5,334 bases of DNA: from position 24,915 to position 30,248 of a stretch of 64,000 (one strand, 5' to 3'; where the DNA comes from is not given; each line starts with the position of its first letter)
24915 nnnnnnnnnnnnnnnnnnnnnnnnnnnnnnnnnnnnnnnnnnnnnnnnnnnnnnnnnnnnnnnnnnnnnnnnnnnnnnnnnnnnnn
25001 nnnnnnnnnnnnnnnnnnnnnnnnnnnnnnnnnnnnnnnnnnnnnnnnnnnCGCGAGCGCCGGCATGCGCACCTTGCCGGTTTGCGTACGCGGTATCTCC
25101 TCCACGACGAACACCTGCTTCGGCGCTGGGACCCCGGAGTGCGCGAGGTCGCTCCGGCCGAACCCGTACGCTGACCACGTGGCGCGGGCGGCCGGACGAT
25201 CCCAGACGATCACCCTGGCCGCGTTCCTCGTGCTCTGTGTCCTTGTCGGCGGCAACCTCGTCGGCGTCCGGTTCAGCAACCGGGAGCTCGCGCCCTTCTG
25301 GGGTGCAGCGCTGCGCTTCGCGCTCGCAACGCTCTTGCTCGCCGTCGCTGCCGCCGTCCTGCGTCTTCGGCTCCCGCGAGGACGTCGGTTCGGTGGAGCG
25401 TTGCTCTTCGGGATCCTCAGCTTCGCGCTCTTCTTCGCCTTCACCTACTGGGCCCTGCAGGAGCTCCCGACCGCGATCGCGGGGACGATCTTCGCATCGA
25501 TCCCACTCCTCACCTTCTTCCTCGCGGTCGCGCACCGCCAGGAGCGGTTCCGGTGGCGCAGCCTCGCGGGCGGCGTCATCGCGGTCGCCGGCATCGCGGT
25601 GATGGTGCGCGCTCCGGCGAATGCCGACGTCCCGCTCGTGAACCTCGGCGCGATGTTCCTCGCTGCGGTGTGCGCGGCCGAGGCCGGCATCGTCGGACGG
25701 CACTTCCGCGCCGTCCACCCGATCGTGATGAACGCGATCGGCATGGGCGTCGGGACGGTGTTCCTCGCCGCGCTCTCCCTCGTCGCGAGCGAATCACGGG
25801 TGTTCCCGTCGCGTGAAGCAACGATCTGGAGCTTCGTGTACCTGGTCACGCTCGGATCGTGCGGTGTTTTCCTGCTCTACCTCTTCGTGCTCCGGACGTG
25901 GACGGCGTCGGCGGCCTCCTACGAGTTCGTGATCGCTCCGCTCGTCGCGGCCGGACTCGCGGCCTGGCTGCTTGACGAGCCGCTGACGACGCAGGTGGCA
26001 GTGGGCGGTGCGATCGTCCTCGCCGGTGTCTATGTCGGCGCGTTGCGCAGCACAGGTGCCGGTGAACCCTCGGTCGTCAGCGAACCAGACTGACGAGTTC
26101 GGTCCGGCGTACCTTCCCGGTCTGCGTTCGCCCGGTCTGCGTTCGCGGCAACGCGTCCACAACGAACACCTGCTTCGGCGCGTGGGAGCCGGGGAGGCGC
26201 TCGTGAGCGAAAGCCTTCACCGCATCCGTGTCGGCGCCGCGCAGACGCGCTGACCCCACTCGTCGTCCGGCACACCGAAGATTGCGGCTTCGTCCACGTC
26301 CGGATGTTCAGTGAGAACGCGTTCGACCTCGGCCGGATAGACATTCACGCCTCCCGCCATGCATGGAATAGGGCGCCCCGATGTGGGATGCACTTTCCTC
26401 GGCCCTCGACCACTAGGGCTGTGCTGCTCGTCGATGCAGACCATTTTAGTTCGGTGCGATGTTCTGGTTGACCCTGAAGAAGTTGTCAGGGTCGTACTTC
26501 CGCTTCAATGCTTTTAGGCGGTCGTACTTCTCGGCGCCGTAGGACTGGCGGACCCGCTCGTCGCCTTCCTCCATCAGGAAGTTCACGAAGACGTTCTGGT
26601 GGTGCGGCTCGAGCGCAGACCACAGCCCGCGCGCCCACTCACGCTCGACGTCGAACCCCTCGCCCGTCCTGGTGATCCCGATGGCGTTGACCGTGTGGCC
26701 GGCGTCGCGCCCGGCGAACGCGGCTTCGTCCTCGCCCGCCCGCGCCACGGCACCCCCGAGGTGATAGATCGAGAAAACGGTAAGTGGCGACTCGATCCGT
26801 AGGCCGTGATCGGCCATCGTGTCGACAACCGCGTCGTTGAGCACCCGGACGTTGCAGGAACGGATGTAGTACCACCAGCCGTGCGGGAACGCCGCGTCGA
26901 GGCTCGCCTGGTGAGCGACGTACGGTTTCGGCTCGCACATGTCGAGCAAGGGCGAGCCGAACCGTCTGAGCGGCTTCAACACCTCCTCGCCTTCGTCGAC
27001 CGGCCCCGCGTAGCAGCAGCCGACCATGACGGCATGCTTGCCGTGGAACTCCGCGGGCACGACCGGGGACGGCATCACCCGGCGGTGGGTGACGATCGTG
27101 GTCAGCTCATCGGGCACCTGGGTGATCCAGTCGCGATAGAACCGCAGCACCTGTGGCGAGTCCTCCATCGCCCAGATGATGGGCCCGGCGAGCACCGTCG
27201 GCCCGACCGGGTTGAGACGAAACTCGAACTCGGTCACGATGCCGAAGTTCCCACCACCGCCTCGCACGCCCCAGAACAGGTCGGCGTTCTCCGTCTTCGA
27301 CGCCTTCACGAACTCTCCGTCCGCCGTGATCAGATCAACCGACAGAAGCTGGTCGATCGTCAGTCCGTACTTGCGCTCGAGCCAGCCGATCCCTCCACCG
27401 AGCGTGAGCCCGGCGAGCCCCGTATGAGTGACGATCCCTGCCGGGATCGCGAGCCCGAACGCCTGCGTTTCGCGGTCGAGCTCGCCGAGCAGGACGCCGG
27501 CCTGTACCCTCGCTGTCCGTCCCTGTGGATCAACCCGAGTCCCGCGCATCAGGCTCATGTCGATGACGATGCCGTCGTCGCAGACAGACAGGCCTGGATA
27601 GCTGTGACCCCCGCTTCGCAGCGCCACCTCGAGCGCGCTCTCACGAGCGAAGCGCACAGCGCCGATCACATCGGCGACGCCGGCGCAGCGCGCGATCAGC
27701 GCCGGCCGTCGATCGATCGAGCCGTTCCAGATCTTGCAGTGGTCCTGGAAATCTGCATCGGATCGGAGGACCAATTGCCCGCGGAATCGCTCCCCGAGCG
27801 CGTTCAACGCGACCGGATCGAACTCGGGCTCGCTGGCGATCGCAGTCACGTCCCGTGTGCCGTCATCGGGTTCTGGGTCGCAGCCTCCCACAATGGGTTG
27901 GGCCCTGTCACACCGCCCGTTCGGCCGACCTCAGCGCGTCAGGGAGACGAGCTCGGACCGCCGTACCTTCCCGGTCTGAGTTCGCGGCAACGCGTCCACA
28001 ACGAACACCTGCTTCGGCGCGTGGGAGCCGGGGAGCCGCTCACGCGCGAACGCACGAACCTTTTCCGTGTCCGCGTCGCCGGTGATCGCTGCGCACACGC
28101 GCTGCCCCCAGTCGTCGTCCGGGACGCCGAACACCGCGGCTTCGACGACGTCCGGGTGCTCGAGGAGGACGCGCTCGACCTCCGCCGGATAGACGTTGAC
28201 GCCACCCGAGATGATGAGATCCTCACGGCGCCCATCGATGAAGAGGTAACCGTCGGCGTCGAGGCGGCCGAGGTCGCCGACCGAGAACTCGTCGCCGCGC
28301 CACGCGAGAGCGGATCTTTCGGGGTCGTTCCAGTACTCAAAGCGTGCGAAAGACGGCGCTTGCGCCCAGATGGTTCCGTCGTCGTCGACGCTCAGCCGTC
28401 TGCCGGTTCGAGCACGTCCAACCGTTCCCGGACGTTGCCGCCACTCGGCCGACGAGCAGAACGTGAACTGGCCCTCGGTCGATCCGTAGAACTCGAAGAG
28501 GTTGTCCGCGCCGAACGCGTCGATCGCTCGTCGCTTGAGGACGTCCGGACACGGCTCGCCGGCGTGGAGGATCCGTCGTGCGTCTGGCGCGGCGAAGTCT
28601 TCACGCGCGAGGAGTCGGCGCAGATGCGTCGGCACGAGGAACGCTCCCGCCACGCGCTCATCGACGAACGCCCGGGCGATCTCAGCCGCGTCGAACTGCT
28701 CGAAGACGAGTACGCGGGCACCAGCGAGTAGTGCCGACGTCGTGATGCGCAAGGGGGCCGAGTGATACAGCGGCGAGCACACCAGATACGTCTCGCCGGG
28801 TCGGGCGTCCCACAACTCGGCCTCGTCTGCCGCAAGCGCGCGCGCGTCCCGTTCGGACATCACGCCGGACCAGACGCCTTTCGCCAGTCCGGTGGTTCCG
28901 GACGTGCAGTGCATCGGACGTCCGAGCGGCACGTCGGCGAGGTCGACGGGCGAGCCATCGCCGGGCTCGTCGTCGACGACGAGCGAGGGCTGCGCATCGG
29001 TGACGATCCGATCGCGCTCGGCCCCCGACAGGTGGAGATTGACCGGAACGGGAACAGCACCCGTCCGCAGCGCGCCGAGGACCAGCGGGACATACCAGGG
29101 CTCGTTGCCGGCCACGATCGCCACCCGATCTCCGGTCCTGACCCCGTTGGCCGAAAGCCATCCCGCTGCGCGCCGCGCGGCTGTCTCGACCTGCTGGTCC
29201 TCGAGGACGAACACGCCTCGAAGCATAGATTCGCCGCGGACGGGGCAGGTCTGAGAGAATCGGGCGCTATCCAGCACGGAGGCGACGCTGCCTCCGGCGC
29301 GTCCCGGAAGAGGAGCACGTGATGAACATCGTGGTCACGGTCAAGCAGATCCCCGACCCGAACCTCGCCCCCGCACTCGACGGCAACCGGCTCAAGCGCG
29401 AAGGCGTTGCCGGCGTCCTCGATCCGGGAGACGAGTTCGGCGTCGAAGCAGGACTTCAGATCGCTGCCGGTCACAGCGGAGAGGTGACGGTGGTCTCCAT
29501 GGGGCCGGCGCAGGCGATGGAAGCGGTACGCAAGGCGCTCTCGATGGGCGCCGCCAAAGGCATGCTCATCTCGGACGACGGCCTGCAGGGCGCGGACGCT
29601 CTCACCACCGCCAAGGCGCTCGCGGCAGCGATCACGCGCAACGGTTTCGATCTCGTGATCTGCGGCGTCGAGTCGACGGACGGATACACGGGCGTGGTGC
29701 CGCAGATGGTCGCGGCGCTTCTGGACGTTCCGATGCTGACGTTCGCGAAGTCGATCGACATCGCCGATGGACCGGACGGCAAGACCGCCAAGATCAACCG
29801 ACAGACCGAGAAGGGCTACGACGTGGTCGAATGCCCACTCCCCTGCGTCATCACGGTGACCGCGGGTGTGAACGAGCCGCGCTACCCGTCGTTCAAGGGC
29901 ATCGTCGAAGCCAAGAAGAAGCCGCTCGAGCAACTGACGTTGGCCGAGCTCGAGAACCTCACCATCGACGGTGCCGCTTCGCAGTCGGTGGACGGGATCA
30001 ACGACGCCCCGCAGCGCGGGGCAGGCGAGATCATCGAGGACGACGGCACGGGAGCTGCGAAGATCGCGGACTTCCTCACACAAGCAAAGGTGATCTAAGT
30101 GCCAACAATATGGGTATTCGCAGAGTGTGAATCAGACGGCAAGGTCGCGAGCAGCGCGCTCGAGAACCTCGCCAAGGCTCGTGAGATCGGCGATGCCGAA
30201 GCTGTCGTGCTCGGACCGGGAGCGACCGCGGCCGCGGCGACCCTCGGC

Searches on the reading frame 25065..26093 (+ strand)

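Call 69: search_protein_families(library=pfam, proteins=[window:25065-26093:+], max_evalue=0.00001)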
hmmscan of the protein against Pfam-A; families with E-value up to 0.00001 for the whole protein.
window:25065-26093:+ (342 aa): 1 family
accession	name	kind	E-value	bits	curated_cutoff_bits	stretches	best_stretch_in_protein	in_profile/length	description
PF00892.27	EamA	-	1.3e-31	110.1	28.2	2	52-181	5-134/135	EamA-like transporter family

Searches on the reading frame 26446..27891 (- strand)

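Call 69: search_protein_families(library=pfam, proteins=[window:26446-27891:-], max_evalue=0.00001)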
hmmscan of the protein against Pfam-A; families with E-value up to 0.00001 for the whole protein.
window:26446-27891:- (481 aa): 2 families
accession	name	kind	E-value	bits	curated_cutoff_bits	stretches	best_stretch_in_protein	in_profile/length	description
PF01565.28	FAD_binding_4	-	8.5e-31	107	26.4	1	63-197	1-138/139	FAD binding domain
PF08031.17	BBE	-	6.3e-12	45.8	20.6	1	434-478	1-44/45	Berberine and berberine like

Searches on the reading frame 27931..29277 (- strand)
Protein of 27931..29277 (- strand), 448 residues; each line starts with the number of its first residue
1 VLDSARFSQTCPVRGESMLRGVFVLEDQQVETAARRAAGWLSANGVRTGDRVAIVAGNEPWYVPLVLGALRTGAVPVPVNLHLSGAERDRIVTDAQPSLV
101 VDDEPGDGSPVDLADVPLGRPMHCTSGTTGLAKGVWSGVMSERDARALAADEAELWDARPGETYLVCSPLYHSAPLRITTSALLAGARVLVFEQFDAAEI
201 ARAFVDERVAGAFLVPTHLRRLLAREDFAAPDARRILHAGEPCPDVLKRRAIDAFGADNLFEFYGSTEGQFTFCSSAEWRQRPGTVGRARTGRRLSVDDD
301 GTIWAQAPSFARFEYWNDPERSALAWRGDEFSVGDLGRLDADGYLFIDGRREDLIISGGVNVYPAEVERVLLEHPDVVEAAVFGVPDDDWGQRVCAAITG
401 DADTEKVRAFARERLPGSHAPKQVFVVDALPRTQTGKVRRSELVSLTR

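Call 69: search_protein_families(library=pfam, proteins=[window:27931-29277:-], max_evalue=0.00001)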
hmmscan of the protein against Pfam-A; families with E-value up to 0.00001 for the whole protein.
window:27931-29277:- (448 aa): 2 families
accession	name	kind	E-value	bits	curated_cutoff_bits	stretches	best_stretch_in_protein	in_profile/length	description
PF00501.34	AMP-binding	-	3.3e-43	148.4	29.9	2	125-300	170-358/384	AMP-binding enzyme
PF13193.12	AMP-binding_C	-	9.5e-20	71.7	24.5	1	366-437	1-76/76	AMP-binding enzyme C-terminal domain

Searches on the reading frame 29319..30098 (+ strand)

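Call 69: search_protein_families(library=pfam, proteins=[window:29319-30098:+], max_evalue=0.00001)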
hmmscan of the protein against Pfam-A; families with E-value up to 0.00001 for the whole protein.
window:29319-30098:+ (259 aa): 1 family
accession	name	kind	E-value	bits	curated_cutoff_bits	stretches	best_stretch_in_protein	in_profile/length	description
PF01012.27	ETF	-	4.4e-43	147.6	26.7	1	25-210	4-180/181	Electron transfer flavoprotein domain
